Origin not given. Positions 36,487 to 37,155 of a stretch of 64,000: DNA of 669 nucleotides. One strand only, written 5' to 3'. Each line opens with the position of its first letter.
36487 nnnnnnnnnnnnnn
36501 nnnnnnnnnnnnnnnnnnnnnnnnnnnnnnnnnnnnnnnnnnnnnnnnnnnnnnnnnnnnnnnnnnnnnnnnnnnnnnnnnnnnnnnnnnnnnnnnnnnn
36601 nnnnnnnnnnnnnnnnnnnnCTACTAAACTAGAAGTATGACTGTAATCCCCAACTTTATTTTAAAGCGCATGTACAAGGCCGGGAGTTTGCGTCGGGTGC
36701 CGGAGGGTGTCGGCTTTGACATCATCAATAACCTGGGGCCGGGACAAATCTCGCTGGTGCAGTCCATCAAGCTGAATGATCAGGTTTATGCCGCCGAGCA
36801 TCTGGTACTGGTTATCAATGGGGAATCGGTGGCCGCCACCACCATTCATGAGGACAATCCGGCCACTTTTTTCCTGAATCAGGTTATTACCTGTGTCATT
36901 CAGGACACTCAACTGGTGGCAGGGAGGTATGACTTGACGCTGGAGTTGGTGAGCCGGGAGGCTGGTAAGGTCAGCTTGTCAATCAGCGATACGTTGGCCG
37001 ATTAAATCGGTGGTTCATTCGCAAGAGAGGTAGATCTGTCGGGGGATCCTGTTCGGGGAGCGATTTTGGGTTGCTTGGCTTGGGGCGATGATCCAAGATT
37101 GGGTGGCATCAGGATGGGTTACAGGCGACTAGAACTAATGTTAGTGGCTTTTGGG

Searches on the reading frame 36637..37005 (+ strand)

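Call 11: search_protein_families(library=pfam, proteins=[window:36637-37005:+], max_evalue=0.001)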
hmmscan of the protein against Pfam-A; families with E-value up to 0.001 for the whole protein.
window:36637-37005:+ (122 aa): 1 family
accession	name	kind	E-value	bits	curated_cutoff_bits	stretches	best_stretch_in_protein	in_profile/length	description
PF25653.1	HMG-CoA_red_N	-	5.5e-17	62.8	27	1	8-120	1-114/115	Hydroxymethylglutaryl-CoA reductase, N-terminal domain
